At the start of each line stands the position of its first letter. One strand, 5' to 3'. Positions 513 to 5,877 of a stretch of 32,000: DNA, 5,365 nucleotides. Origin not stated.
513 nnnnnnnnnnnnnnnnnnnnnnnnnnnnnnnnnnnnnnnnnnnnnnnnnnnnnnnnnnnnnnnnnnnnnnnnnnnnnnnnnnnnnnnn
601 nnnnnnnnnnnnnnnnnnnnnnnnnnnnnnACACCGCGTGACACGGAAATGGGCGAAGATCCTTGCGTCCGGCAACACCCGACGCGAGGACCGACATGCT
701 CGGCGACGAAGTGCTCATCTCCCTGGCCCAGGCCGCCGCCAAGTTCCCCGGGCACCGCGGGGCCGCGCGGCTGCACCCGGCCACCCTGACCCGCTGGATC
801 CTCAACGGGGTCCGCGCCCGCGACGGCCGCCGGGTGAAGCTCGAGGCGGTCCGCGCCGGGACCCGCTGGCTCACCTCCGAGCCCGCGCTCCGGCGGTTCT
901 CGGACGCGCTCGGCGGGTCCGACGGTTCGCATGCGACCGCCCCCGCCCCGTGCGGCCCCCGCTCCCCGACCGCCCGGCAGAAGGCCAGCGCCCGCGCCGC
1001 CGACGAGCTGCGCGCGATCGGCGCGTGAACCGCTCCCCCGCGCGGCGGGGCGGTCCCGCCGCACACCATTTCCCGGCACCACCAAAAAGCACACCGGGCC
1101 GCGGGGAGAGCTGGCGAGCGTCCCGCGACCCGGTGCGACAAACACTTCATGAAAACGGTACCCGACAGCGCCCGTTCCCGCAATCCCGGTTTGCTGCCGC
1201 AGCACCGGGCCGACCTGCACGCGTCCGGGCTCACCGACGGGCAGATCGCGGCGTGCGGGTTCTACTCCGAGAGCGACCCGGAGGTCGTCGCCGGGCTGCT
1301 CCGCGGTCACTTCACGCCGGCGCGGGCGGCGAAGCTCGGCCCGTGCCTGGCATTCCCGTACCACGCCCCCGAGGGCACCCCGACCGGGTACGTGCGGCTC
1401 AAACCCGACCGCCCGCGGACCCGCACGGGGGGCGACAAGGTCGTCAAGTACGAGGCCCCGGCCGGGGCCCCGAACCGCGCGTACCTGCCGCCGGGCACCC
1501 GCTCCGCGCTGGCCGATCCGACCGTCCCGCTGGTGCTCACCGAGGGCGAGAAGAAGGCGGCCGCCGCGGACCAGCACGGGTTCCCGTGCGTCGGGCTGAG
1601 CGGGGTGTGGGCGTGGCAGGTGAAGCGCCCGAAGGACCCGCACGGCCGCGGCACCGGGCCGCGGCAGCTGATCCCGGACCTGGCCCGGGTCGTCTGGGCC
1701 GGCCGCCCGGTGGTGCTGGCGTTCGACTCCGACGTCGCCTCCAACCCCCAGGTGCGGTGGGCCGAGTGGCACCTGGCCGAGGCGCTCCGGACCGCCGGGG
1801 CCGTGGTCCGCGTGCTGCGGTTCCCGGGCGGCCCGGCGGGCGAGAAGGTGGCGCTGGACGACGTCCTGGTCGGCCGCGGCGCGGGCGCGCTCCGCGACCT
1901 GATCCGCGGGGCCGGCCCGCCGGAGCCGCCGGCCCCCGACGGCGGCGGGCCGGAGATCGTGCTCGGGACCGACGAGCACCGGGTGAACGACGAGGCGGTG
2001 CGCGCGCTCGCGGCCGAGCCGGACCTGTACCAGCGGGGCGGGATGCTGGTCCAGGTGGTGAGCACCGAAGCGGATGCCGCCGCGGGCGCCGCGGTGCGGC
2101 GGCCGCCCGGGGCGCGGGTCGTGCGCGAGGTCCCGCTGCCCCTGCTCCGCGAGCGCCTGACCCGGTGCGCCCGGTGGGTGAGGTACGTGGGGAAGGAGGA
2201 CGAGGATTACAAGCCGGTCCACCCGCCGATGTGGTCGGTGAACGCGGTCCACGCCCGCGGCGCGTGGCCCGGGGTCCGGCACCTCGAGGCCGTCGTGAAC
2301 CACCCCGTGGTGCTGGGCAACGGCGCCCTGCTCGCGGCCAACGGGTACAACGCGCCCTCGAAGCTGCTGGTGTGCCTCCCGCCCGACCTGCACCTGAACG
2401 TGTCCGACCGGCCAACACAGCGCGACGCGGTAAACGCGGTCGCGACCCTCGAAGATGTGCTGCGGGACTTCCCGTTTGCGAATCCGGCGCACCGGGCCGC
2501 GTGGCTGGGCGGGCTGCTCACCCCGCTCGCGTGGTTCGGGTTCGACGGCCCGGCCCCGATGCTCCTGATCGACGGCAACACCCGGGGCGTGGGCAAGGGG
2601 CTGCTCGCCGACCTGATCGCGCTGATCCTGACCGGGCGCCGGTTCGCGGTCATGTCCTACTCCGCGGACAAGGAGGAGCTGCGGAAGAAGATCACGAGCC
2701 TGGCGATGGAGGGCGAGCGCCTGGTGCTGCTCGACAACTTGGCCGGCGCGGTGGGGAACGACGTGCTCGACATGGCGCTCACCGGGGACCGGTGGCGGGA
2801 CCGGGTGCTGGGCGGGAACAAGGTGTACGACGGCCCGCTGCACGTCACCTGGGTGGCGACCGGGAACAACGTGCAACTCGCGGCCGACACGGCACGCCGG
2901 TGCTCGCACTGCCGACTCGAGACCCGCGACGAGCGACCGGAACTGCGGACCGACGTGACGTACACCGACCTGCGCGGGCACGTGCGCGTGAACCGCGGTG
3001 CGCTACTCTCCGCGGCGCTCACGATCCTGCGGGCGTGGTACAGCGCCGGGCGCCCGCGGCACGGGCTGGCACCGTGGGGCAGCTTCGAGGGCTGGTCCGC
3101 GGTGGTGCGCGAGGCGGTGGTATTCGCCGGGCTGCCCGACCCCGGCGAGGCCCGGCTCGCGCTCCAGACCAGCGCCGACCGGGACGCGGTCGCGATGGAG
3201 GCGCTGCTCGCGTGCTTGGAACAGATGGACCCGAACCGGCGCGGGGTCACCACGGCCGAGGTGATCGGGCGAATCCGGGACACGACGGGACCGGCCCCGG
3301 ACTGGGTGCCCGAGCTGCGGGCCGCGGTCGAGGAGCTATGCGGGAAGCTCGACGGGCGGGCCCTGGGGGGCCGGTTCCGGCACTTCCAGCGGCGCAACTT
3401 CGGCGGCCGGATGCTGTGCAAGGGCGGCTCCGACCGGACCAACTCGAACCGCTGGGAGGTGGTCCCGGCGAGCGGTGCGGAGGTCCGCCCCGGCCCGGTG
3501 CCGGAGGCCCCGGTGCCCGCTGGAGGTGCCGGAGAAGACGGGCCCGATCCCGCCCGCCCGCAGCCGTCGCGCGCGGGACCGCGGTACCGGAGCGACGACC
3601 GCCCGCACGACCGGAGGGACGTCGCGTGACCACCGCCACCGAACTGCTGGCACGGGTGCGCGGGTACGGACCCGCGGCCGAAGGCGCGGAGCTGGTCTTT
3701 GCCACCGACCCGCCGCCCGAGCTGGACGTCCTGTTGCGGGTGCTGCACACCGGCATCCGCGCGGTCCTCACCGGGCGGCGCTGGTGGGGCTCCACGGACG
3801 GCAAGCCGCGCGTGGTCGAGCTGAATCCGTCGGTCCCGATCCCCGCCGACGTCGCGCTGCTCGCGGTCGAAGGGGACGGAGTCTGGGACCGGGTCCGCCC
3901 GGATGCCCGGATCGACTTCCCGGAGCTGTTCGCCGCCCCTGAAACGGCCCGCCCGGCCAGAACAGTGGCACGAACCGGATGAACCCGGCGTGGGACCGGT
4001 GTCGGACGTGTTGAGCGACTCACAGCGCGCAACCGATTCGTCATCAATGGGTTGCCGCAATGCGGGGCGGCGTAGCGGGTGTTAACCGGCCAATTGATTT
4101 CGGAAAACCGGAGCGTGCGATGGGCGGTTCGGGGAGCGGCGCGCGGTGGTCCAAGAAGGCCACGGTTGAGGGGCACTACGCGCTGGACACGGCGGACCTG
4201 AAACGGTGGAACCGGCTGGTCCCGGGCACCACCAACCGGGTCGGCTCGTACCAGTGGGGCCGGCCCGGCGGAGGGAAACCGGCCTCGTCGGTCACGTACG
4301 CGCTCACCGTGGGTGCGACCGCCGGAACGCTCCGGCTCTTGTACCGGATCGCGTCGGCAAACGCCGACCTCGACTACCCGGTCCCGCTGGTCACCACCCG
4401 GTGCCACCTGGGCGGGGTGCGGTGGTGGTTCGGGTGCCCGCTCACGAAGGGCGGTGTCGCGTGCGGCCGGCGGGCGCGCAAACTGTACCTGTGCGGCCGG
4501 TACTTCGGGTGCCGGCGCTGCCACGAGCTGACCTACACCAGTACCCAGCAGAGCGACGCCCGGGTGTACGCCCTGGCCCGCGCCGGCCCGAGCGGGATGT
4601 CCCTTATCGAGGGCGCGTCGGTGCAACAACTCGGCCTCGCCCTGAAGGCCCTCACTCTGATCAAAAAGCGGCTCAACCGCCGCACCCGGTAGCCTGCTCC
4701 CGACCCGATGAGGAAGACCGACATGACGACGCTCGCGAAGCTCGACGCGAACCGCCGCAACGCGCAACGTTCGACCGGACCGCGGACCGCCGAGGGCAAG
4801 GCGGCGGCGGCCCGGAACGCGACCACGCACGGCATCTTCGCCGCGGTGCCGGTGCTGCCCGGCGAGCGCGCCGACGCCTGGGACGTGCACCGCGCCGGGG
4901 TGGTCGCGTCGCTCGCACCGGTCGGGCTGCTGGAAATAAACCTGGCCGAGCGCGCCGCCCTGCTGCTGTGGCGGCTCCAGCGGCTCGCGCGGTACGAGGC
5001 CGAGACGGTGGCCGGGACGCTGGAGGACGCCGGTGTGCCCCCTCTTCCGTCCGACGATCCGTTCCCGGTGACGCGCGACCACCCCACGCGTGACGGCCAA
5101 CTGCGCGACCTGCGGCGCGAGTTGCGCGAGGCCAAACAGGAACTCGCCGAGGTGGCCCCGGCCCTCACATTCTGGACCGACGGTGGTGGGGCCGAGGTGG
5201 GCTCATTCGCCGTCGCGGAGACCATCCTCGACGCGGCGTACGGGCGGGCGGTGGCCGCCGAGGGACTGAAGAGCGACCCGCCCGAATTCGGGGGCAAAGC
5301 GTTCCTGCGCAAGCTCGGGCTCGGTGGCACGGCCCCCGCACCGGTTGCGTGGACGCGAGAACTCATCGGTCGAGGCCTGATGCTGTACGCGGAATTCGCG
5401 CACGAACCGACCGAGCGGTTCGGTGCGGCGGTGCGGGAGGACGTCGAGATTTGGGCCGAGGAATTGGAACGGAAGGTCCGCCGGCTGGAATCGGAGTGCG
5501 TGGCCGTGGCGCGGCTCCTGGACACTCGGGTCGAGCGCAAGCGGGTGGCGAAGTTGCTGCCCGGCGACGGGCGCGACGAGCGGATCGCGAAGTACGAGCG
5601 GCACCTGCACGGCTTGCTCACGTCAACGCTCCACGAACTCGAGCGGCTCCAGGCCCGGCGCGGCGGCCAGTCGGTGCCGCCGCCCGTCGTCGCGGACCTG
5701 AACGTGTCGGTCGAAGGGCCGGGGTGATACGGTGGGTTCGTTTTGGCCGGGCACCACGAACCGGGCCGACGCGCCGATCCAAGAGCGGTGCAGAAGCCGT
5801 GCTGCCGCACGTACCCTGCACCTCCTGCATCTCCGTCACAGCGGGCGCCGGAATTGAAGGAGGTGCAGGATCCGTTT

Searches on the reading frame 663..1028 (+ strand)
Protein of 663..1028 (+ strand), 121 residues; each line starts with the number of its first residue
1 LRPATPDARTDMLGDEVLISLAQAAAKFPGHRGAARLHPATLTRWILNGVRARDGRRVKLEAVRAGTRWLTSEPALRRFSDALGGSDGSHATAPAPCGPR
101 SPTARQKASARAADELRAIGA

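Call 93: search_protein_families(library=pfam, proteins=[window:663-1028:+], max_evalue=0.5)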
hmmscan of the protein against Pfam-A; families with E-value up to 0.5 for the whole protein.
window:663-1028:+ (121 aa): 1 family
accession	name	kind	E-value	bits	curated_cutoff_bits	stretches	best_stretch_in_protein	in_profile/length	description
PF07618.16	DUF1580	-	2.5e-08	33.8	24.4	1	21-82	2-55/57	Protein of unknown function (DUF1580)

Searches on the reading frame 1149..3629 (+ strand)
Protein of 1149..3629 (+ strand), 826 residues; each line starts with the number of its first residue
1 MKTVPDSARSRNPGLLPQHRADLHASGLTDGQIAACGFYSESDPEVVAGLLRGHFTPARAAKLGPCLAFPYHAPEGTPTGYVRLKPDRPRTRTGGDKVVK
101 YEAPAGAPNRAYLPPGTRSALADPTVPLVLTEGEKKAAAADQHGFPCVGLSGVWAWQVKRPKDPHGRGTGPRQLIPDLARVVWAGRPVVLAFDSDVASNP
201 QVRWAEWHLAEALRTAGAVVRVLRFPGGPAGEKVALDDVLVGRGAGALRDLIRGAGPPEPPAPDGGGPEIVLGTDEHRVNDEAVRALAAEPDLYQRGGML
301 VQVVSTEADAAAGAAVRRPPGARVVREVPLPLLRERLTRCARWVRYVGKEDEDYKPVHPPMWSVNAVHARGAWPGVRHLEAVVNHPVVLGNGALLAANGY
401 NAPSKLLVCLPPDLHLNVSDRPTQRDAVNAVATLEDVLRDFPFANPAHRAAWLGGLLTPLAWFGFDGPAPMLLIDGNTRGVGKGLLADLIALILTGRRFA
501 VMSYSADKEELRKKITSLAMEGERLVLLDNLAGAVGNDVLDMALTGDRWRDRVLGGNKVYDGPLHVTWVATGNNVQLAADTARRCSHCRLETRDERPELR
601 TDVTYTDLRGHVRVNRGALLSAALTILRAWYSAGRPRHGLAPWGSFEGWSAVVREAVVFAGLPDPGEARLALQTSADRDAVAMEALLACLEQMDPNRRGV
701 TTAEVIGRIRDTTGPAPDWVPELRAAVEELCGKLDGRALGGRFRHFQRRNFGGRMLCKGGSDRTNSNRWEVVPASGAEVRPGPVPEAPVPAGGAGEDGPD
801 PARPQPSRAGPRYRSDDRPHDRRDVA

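Call 68: search_protein_families(library=ncbifam, proteins=[window:1149-3629:+], max_evalue=0.01)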
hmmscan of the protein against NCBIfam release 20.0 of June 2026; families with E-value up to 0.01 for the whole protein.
window:1149-3629:+ (826 aa): 0 families

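Call 93: search_protein_families(library=pfam, proteins=[window:1149-3629:+], max_evalue=0.5)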
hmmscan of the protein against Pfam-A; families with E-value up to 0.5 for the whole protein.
window:1149-3629:+ (826 aa): 1 family
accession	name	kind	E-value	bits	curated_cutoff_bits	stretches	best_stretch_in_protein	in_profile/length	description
PF12965.13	DUF3854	-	6e-22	78.4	23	1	121-245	6-128/130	Domain of unknown function (DUF3854)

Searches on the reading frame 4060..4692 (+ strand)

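Call 10: search_protein_families(library=pfam, proteins=[window:4060-4692:+], max_evalue=0.001)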
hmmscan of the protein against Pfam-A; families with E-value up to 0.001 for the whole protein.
window:4060-4692:+ (210 aa): 0 families

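Call 68: search_protein_families(library=ncbifam, proteins=[window:4060-4692:+], max_evalue=0.01)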
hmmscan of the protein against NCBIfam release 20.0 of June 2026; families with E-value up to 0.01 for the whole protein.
window:4060-4692:+ (210 aa): 0 families

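Call 93: search_protein_families(library=pfam, proteins=[window:4060-4692:+], max_evalue=0.5)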
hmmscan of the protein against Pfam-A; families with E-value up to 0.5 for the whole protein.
window:4060-4692:+ (210 aa): 1 family
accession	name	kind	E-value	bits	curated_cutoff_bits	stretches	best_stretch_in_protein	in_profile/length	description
PF05495.17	zf-CHY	-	0.0062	17.4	31.3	1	141-161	11-27/68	CHY zinc finger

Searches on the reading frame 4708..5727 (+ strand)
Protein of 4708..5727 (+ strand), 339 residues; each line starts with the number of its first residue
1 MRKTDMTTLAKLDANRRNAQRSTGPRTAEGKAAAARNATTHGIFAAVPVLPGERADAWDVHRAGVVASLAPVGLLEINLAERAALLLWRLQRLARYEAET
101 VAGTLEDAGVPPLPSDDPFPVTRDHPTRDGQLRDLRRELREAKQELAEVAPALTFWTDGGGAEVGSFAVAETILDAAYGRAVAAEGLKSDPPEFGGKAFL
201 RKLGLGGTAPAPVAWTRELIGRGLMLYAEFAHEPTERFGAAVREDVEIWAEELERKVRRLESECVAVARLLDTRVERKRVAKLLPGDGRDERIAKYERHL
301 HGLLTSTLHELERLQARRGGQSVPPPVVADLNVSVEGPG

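Call 10: search_protein_families(library=pfam, proteins=[window:4708-5727:+], max_evalue=0.001)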
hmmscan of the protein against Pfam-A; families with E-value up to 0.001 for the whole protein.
window:4708-5727:+ (339 aa): 0 families

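Call 68: search_protein_families(library=ncbifam, proteins=[window:4708-5727:+], max_evalue=0.01)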
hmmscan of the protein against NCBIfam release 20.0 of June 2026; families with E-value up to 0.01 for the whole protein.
window:4708-5727:+ (339 aa): 0 families

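Call 93: search_protein_families(library=pfam, proteins=[window:4708-5727:+], max_evalue=0.5)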
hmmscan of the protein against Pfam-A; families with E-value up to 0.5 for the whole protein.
window:4708-5727:+ (339 aa): 2 families
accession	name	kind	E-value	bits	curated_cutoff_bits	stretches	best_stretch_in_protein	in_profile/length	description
PF15466.11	DUF4635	-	0.081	12.9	27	1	229-274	78-123/134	Domain of unknown function (DUF4635)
PF16515.11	HIP1_clath_bdg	-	0.28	12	28.8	0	129-153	51-75/99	Clathrin-binding domain of Huntingtin-interacting protein 1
